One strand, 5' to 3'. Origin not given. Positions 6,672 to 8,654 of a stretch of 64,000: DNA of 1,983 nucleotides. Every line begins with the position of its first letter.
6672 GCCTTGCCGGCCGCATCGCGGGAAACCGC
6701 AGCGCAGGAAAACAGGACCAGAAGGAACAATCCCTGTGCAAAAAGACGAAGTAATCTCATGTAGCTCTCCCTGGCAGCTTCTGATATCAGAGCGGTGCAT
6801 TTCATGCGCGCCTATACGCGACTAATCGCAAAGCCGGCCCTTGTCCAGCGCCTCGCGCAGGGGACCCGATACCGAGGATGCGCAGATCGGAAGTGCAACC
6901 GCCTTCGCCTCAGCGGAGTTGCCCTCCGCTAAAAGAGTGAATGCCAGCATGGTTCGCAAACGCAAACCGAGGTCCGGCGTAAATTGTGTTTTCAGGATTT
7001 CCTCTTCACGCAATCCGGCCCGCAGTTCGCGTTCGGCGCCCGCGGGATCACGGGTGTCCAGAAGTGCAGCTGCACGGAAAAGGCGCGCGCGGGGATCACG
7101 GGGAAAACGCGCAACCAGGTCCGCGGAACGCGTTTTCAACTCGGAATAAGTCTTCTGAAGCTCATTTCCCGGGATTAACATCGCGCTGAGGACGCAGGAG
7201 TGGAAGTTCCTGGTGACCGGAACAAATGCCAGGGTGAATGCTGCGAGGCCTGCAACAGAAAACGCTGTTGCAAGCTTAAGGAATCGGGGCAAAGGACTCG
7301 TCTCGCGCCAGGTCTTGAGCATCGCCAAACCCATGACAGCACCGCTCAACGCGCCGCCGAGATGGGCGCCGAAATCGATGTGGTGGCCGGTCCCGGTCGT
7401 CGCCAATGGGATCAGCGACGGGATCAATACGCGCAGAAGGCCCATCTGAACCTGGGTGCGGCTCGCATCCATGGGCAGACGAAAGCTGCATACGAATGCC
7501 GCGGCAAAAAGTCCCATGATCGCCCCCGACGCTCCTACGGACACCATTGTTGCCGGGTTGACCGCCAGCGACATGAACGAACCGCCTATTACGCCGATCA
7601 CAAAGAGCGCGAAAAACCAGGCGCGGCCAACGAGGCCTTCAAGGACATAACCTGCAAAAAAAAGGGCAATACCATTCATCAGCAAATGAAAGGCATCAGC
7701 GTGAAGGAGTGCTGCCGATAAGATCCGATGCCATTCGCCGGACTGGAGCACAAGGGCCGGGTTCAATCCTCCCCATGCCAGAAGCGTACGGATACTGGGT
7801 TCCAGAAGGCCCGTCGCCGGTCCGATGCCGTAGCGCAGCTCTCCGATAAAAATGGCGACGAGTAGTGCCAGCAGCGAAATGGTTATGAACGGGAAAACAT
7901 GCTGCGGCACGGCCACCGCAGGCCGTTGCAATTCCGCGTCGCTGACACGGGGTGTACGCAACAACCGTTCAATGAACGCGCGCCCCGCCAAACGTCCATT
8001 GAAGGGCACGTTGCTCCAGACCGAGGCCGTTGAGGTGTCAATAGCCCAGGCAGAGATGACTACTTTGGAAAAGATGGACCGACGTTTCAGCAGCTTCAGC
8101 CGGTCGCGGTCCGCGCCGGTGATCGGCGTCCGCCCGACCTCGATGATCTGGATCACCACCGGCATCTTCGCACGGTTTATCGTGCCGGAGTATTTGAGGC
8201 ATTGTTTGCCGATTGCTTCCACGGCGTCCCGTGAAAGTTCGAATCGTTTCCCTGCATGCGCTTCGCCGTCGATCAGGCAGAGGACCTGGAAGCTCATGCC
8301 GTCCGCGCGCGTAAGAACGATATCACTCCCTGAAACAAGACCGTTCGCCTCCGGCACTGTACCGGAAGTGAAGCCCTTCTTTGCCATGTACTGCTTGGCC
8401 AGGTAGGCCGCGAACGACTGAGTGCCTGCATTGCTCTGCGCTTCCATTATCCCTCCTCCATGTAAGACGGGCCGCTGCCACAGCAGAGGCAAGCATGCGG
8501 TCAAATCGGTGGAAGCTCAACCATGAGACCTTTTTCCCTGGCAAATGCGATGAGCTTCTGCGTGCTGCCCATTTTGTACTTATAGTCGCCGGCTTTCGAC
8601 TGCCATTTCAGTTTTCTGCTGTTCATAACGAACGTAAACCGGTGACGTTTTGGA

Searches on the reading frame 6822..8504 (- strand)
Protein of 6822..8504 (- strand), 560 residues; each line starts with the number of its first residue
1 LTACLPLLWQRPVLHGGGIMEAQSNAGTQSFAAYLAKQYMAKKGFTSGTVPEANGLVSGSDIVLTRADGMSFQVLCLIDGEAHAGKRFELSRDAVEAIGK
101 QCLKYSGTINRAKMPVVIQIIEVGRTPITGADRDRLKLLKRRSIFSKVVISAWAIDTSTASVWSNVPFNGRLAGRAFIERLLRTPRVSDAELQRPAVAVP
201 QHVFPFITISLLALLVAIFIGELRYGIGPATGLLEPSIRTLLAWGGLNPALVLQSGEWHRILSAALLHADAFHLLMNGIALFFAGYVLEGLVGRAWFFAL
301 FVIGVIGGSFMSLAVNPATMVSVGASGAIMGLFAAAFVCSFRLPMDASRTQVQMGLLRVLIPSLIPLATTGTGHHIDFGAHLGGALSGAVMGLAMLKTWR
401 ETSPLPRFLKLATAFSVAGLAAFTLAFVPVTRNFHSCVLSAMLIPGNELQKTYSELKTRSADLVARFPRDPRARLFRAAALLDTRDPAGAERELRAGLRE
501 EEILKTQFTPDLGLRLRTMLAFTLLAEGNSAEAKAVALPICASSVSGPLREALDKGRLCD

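Call 12: search_protein_families(library=pfam, proteins=[window:6822-8504:-])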
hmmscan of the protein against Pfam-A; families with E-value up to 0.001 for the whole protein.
window:6822-8504:- (560 aa): 1 family
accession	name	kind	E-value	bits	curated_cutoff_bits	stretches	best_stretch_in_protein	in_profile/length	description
PF01694.28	Rhomboid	-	7e-24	85.1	22.6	1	256-397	2-142/143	Rhomboid domain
